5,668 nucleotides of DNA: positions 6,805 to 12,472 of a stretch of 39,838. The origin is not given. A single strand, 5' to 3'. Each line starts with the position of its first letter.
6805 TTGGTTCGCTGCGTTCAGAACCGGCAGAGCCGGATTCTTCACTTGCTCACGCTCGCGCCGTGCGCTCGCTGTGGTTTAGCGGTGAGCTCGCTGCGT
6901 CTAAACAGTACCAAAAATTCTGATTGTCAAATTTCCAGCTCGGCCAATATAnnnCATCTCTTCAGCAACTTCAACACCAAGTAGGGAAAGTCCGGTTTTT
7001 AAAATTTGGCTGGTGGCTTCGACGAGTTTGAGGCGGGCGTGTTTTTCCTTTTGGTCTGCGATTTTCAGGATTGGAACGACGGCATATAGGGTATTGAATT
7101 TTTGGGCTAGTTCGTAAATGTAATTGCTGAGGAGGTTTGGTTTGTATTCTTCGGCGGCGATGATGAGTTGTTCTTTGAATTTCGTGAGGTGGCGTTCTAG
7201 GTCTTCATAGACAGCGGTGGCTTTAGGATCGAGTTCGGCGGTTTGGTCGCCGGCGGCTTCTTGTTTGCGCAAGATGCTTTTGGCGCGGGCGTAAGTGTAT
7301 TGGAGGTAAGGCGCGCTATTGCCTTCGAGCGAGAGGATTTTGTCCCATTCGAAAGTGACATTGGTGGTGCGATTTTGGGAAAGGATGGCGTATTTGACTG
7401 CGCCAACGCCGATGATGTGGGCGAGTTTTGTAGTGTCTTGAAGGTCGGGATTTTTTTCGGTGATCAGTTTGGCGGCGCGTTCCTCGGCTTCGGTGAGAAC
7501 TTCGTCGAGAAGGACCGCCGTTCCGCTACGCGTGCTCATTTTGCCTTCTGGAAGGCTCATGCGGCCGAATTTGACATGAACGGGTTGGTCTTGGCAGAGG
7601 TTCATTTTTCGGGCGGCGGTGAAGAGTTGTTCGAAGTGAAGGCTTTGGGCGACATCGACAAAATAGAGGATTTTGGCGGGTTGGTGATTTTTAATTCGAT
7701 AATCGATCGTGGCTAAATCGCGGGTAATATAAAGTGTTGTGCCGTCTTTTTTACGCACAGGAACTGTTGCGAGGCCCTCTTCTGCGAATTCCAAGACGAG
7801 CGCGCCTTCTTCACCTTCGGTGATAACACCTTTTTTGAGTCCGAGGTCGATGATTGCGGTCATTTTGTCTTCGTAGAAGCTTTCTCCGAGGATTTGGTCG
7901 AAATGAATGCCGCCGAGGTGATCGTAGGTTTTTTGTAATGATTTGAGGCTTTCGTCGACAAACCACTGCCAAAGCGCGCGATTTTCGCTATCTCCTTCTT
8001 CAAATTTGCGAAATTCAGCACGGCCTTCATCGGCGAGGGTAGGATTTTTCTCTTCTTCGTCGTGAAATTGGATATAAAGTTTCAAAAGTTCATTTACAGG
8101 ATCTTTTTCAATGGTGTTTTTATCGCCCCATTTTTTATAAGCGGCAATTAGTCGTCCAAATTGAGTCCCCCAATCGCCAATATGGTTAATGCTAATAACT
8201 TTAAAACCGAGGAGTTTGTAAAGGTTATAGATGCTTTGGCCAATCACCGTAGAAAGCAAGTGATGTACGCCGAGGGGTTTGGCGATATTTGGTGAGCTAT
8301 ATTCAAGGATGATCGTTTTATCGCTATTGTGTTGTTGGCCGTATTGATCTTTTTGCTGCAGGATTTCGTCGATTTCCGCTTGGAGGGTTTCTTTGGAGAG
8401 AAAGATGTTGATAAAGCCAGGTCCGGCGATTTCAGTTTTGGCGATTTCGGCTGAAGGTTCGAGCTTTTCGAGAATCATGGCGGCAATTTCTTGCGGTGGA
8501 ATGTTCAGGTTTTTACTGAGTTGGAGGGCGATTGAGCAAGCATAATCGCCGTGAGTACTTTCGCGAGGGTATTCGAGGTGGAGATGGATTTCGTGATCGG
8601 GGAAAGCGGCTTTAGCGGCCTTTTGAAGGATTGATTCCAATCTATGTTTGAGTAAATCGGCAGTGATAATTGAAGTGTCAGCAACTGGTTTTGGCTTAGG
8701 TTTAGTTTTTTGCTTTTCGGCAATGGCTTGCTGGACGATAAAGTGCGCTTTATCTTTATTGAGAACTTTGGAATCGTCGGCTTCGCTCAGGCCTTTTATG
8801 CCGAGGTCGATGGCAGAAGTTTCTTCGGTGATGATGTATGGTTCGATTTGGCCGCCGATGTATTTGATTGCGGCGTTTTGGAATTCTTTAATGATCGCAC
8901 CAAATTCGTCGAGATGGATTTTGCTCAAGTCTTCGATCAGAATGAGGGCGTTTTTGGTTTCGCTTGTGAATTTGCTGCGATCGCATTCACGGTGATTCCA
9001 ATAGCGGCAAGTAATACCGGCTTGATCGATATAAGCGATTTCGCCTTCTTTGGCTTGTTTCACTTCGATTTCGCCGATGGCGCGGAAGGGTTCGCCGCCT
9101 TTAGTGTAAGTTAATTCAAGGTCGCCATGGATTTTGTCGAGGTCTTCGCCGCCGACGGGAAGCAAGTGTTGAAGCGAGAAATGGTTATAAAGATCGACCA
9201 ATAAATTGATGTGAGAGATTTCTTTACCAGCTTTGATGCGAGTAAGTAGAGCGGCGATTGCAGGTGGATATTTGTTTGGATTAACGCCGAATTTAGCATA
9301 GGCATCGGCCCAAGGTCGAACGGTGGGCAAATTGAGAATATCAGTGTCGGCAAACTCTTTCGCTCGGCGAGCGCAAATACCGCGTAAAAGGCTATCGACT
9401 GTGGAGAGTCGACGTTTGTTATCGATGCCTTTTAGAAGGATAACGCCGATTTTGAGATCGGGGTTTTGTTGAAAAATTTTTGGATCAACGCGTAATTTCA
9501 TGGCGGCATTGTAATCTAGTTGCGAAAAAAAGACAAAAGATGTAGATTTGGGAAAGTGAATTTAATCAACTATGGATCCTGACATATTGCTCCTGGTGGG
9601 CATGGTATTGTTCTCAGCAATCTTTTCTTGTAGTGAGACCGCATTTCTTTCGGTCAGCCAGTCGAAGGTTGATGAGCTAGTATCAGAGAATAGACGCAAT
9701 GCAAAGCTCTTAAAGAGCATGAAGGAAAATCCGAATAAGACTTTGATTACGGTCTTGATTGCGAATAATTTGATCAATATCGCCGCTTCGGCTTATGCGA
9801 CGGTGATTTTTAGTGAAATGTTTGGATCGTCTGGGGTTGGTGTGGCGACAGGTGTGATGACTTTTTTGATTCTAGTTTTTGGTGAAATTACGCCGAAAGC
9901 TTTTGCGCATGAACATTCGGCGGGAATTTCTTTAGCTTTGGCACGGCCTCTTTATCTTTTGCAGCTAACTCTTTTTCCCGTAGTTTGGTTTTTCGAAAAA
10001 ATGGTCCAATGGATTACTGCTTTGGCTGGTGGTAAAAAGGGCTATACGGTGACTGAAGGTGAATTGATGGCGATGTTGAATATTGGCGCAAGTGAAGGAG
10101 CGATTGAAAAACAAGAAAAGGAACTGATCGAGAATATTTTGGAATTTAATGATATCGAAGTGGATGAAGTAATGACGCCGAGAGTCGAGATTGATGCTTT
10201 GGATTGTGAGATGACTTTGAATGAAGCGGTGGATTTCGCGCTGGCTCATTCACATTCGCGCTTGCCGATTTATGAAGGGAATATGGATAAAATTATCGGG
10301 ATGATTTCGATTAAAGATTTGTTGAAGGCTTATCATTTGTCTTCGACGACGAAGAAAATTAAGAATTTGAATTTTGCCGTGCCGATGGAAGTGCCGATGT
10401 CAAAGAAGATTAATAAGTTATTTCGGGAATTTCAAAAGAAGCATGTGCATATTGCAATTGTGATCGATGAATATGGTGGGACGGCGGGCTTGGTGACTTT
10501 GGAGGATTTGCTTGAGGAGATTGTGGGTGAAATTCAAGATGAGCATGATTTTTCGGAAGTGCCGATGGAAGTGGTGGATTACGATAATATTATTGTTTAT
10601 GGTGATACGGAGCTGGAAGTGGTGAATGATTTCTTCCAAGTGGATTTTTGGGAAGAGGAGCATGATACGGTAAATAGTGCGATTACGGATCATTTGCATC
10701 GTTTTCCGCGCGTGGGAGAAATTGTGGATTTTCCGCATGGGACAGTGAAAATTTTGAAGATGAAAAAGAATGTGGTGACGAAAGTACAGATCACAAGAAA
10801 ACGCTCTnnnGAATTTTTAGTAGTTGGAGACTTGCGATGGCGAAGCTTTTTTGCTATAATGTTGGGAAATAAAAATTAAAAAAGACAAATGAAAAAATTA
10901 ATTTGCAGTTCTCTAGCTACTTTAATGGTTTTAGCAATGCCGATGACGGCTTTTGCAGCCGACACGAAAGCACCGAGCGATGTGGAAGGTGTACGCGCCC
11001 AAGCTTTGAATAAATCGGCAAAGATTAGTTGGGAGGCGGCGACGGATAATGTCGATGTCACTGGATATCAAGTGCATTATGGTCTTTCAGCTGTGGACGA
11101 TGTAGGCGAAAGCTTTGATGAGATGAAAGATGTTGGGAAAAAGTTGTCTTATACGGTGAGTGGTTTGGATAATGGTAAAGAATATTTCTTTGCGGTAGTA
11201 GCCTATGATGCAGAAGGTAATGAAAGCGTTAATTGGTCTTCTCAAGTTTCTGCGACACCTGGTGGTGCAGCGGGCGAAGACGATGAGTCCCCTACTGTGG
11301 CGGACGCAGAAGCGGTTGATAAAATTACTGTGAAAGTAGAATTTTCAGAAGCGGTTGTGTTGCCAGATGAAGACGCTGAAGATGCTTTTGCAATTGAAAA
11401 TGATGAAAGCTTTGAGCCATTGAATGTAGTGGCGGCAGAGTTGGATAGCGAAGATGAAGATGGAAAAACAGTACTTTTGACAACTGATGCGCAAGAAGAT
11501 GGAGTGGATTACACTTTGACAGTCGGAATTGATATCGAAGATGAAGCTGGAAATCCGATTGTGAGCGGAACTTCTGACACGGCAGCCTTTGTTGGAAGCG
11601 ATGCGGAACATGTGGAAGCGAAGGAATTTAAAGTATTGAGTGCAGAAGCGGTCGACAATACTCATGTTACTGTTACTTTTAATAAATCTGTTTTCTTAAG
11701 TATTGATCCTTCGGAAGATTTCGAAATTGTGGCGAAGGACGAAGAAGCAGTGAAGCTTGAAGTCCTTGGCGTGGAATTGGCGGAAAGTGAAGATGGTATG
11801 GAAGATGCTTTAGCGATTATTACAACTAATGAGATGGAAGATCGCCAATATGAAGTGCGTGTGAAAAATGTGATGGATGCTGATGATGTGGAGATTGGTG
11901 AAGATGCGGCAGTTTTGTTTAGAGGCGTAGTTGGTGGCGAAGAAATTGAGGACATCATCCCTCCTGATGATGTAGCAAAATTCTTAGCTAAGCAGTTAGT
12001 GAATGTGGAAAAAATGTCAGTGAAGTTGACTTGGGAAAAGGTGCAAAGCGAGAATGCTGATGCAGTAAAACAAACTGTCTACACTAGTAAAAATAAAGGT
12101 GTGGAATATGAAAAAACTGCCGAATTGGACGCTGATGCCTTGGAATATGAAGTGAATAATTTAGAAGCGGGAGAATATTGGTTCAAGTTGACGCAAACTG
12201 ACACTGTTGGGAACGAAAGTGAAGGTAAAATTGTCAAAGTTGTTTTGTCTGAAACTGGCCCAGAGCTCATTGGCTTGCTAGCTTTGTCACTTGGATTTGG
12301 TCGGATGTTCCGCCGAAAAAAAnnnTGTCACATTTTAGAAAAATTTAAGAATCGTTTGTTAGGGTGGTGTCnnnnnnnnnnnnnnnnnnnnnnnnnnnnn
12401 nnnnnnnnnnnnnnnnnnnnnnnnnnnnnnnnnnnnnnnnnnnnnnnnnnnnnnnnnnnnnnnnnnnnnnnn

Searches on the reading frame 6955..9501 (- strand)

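Call 71: search_protein_families(library=pfam, proteins=[window:6955-9501:-], max_evalue=0.00001)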
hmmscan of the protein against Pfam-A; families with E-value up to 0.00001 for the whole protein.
window:6955-9501:- (849 aa): 4 families
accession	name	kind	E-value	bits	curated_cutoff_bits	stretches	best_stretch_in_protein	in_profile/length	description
PF00750.26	tRNA-synt_1d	-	2.1e-87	293.8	23.3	1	377-719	2-349/349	tRNA synthetases class I (R), catalytic domain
PF05746.21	DALR_1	-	9.2e-28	97.1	22.3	1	733-849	1-117/117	DALR anticodon binding domain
PF03483.22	B3_4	-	3.3e-23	82.6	29.3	1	64-189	2-124/174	B3/4 domain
PF03485.21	Arg_tRNA_synt_N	-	7.4e-23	81.4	21.5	1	287-368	2-85/85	Arginyl tRNA synthetase N terminal domain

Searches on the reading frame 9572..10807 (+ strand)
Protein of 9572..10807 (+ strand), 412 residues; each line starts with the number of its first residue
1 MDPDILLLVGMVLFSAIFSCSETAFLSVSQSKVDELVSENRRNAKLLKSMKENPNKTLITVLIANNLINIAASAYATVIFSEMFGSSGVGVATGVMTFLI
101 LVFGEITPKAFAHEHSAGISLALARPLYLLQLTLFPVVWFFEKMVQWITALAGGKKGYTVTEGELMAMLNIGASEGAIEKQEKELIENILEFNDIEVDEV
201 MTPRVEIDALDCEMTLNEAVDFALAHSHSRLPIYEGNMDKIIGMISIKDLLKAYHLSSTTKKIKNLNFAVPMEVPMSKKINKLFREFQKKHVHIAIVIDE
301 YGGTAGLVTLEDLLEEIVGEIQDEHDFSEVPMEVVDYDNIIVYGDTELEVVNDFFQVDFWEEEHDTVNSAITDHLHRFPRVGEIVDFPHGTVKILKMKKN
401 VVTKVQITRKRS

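Call 71: search_protein_families(library=pfam, proteins=[window:9572-10807:+], max_evalue=0.00001)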
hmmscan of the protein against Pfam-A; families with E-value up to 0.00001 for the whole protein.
window:9572-10807:+ (412 aa): 3 families
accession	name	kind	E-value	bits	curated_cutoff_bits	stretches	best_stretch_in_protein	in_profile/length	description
PF01595.25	CNNM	-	4.4e-54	183.3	28.4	1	7-182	2-181/181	Cyclin M transmembrane N-terminal domain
PF00571.33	CBS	-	6.8e-16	58.8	24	1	197-254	1-55/57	CBS domain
PF03471.22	CorC_HlyC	-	1.8e-15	57.2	27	1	335-410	3-80/81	Transporter associated domain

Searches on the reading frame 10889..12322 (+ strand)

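Call 71: search_protein_families(library=pfam, proteins=[window:10889-12322:+], max_evalue=0.00001)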
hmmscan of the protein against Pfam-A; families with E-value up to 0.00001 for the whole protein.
window:10889-12322:+ (478 aa): 2 families
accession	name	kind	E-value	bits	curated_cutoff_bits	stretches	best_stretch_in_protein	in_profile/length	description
PF00041.27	fn3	-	4.8e-11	43.2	25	1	33-121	4-82/84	Fibronectin type III domain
PF16389.11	DUF4998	-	6.6e-08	32.8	29.1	0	378-444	35-100/199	Domain of unknown function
